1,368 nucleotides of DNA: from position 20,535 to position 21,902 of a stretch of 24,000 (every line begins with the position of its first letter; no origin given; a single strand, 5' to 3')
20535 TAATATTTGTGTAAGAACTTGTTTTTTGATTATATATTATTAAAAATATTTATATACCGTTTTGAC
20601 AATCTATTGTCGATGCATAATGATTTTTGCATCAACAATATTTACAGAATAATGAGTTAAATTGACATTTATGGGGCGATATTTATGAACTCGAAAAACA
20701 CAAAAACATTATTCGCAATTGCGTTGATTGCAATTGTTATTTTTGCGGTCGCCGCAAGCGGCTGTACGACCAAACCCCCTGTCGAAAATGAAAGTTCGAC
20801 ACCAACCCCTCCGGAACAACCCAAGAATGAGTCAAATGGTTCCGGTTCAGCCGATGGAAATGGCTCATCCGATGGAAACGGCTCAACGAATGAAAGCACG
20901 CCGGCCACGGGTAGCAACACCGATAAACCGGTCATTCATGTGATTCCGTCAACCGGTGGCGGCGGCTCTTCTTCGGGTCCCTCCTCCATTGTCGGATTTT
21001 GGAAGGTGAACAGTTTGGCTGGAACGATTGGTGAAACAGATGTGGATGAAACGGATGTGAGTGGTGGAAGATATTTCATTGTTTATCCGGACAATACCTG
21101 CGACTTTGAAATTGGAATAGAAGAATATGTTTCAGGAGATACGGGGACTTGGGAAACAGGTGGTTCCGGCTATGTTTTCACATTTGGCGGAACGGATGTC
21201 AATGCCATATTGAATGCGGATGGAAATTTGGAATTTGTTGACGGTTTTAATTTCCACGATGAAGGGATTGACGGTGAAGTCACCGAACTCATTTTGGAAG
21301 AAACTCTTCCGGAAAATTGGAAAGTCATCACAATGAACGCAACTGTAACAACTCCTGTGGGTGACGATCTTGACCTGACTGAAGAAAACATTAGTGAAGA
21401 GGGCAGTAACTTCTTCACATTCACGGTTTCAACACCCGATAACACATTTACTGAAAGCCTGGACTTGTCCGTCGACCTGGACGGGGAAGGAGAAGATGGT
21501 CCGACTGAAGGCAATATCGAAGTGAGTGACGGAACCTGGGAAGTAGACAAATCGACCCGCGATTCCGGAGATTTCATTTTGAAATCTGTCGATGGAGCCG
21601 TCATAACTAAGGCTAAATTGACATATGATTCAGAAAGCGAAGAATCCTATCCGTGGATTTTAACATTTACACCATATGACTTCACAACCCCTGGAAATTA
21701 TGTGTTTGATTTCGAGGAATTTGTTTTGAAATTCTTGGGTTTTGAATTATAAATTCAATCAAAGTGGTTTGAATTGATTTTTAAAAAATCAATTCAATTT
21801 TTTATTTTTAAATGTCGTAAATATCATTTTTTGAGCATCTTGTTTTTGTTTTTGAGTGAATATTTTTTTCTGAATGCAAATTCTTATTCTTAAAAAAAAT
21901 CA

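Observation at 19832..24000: Tandem array of an uncharacterised, rapidly diverging family of anchored, glycan-stalked extracellular proteins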

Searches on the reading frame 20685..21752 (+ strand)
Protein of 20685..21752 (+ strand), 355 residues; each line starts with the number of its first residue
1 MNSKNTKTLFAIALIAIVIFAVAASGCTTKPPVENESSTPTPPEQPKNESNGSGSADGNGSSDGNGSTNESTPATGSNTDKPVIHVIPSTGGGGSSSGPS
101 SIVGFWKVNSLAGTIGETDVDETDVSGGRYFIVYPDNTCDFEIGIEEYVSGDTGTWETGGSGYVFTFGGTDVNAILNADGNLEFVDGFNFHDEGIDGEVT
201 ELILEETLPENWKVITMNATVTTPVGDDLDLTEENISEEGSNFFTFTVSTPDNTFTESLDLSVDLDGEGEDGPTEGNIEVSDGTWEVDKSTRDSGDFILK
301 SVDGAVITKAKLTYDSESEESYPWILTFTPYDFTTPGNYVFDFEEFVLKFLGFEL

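Call 6: search_protein_families(library=pfam, proteins=[window:20685-21752:+], max_evalue=1)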
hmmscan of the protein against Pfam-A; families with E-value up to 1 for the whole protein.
window:20685-21752:+ (355 aa): 1 family
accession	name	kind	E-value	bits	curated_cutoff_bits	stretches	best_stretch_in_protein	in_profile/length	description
PF06679.17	DUF1180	-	0.0012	19.8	27.7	1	8-94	4-82/167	Membrane protein FAM174-like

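Call 7: search_protein_families(library=ncbifam, proteins=[window:20685-21752:+], max_evalue=1)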
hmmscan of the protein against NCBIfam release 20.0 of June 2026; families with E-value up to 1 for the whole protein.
window:20685-21752:+ (355 aa): 2 families
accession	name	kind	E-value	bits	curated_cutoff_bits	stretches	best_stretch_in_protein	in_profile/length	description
TIGR03490.1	Mycoplas_LppA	paralog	0.068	11.6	325.5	1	3-73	1-76/541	LppA family lipoprotein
NF038033.1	FEA1_rel_lipo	equivalog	0.19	10.4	250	1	17-101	5-79/406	FEA1-related lipoprotein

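Call 11: find_homologous_proteins(query=window:20685-21752:+, max_evalue=0.001)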
Query window:20685-21752:+ (355 aa): 1 proteins with E <= 0.001 among 8000 candidates.
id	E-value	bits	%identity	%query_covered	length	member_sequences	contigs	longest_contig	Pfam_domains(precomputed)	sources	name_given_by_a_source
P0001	2.8e-230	782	100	100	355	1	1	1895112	-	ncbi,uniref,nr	ncbi:hypothetical protein [Methanolapillus ohkumae]|uniref:Uncharacterized protein n=1 Tax=Methanola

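Call 22: find_encoding_contigs(protein=P0001, flank=10000, max_places=5)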
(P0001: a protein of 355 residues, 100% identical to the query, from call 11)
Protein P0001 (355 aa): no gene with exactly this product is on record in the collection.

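Call 91: list_cluster_members(proteins=[P0001, P0002, P0003, P0004, L003:8682-9668:+])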
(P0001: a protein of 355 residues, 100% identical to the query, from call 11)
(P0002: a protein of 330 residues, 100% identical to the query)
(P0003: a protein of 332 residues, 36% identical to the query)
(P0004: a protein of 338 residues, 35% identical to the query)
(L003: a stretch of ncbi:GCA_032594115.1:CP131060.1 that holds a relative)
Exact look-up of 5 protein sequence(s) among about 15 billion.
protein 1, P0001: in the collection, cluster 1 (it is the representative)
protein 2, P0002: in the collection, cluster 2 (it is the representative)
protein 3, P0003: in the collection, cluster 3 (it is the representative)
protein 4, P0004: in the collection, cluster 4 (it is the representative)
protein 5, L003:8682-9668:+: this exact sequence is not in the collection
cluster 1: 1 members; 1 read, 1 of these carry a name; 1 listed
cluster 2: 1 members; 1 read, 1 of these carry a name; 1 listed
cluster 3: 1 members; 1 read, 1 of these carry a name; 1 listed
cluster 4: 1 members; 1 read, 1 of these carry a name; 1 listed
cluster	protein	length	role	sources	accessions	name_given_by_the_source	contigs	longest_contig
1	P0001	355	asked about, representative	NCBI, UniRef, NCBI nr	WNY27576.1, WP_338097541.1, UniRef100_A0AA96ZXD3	hypothetical protein [Methanolapillus ohkumae] | Uncharacterized protein n=1 Tax=Methanolapillus ohkumae TaxID=3028298 ... | hypothetical protein MsAm2_13780 [Methanosarcinaceae archaeon Am2]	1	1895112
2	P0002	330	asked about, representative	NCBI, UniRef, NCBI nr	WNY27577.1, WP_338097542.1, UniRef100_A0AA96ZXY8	hypothetical protein [Methanolapillus ohkumae] | Uncharacterized protein n=1 Tax=Methanolapillus ohkumae TaxID=3028298 ... | hypothetical protein MsAm2_13790 [Methanosarcinaceae archaeon Am2]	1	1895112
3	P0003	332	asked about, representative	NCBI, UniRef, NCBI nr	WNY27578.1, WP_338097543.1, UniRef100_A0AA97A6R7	hypothetical protein [Methanolapillus ohkumae] | Uncharacterized protein n=1 Tax=Methanolapillus ohkumae TaxID=3028298 ... | hypothetical protein MsAm2_13800 [Methanosarcinaceae archaeon Am2]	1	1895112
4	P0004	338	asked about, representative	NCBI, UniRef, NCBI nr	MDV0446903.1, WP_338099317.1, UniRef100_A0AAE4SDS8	hypothetical protein MsAg5_07660 [Methanosarcinaceae archaeon Ag5] | Uncharacterized protein n=1 Tax=Methanolapillus africanus TaxID=3028297 ... | hypothetical protein [Methanosarcinaceae archaeon Ag5]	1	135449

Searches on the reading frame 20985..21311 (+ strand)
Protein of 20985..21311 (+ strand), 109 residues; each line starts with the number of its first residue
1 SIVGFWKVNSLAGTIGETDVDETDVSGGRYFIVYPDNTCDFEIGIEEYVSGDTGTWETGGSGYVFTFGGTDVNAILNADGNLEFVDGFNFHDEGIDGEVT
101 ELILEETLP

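Call 54: search_protein_families(library=pfam, alignment_id=A7, max_evalue=10)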
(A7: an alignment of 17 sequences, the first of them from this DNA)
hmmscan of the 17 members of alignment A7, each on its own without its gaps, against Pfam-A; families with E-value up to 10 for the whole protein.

A. member 1, seq(109 aa): 0 families

B. families by the number of members that match (of 17 scanned): 15 families
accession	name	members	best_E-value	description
PF13648.12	Lipocalin_4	2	0.019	Lipocalin-like domain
PF17892.7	Cadherin_5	1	0.0012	Cadherin-like domain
PF17963.7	Big_9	1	0.0018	Bacterial Ig domain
PF01835.25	MG2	1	0.028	MG2 domain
PF13535.11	ATP-grasp_4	1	0.029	ATP-grasp domain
PF13159.12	DUF3994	1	0.034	Domain of unknown function (DUF3994)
PF15886.11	CBM39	1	0.036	Carbohydrate binding domain (family 32)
PF10365.15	DUF2436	1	0.045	Domain of unknown function (DUF2436)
PF17033.10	Peptidase_M99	1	0.054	Carboxypeptidase controlling helical cell shape catalytic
PF19077.6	Big_13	1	0.07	Bacterial Ig-like domain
PF00211.25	Guanylate_cyc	1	0.085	Adenylate and Guanylate cyclase catalytic domain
PF03898.19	TNV_CP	1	0.093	Satellite tobacco necrosis virus coat protein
PF24644.1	DUF7638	1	0.18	Domain of unknown function (DUF7638)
PF16190.11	E1_FCCH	1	0.21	Ubiquitin-activating enzyme E1 FCCH domain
PF25695.1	BKRF4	1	0.22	Epstein-Barr virus BKRF4 histone binding protein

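Call 66: predict_structure(alignment_id=A8)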
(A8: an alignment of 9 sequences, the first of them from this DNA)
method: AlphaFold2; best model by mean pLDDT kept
length: 109 residues; sequences in the alignment: 9
mean_pLDDT: 89.3   pTM: 0.80
mean pLDDT of the five models: 89.3, 89.3, 87.9, 87.8, 79.4
residues with pLDDT >= 90: 64; 70-90: 43; 50-70: 2; < 50: 0
segments of 3 or more residues with pLDDT < 50: none
pLDDT, mean of each block of 10 residues (from residue 1): 92 91 81 94 78 90 91 95 91 86 92
secondary structure, 60 per line:
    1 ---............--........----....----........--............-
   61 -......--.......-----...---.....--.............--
elements in order: E4-15 E18-21 E30-33 E38-45 E48-59 E62-67 E70-76 E82-84 E88-92 E95-107

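Call 69: fold_search(model_id=the predicted structure, library=pdb)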
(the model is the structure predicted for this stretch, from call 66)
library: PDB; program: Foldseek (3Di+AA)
matches with E <= 10: 872; with E <= 0.001: 0
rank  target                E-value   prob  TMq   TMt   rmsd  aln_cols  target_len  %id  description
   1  2hlv                  6.3e-03  0.99  0.42  0.34   6.1       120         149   15  Bovine Odorant Binding Protein deswapped triple mutant (released 2008-03-25)
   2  8ehc_B                1.2e-02  1.00  0.46  0.52   6.8       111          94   12  Structure of Tannerella forsythia selenomethionine-derivatized potempin E (released 2022-12-21)
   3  7qh3_B                1.7e-02  0.95  0.37  0.30   8.6       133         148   14  Crystal structure of the anti-sigma factor RsfG from Streptomyces tsukubaensis NRRL18488 (released 2022-12-21)
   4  8ehd                  1.7e-02  1.00  0.49  0.52   6.4       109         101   13  Structure of Tannerella forsythia potempin E (released 2022-12-21)
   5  1gt1_A                1.8e-02  0.99  0.43  0.34   6.3       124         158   15  Complex of Bovine Odorant Binding Protein with Aminoanthracene and pyrazine (released 2003-10-03)
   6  1hn2_B                2.0e-02  0.99  0.44  0.35   6.2       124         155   16  CRYSTAL STRUCTURE OF BOVINE OBP COMPLEXED WITH AMINOANTHRACENE (released 2001-12-05)
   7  8ehc_A                2.4e-02  0.99  0.42  0.47   7.2       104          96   12  Structure of Tannerella forsythia selenomethionine-derivatized potempin E (released 2022-12-21)
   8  1obp_A                2.5e-02  0.98  0.43  0.33   6.4       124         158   14  ODORANT-BINDING PROTEIN FROM BOVINE NASAL MUCOSA (released 1996-10-14)
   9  4wfv                  2.6e-02  0.98  0.44  0.35   6.0       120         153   18  Bovine allergen Bos d 2 in the monoclinic space group C2. (released 2015-09-16)
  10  1pbo_A                2.6e-02  0.98  0.44  0.35   6.2       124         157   14  COMPLEX OF BOVINE ODORANT BINDING PROTEIN (OBP) WITH A SELENIUM CONTAINING ODORANT (released 1997-07-23)
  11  3zuo_A                2.9e-02  0.99  0.45  0.36   6.9       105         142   11  OMCI in complex with leukotriene B4 (released 2012-08-01)
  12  1g85_A                2.9e-02  0.97  0.43  0.33   6.3       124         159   14  CRYSTAL STRUCTURE OF BOVINE ODORANT BINDING PROTEIN COMPLEXED WITH IS NATURAL LIGAND (released 2002-06-26)
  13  7qh3_A                2.9e-02  0.89  0.36  0.31   8.4       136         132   14  Crystal structure of the anti-sigma factor RsfG from Streptomyces tsukubaensis NRRL18488 (released 2022-12-21)
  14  4ory_H                3.1e-02  0.99  0.47  0.35   6.8       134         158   12  Three-dimensional structure of the C65A-K59A double mutant of Human lipocalin-type Prostaglandin D Synthase holo, seco (released 2014-08-06)
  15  4n7d                  3.2e-02  1.00  0.53  0.37   4.8       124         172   13  Selenomethionine incorporated Bla g 4 (released 2014-05-21)
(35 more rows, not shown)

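Call 87: search_solved_structures(query=A7, max_evalue=10)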
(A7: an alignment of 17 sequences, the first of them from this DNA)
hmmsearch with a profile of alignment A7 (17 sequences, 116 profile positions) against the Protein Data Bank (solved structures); distinct sequences matched with E-value up to 10: 9.
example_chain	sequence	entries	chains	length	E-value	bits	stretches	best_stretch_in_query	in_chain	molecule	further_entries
4zgf_A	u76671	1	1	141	0.017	18.7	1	18-80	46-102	Uncharacterized protein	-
2rvf_A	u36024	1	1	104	0.072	16.7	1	53-102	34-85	Predicted protein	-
5t1x_B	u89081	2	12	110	0.13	15.9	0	56-76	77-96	Lectin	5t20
1sa8_A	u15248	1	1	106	0.35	14.5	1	4-66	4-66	Fatty acid-binding protein, intestinal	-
5j76_B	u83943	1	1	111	0.62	13.7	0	56-76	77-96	12kD storage protein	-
7zzq_A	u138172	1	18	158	0.91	13.2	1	52-81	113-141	Cellulose biosynthesis protein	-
3a8e_A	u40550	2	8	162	0.95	13.1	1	52-81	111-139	Cellulose synthase operon protein D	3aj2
3aj1_A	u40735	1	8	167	1.1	12.9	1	52-81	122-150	Cellulose synthase operon protein D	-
7zzy_A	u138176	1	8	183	1.3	12.6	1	52-81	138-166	Cellulose biosynthesis protein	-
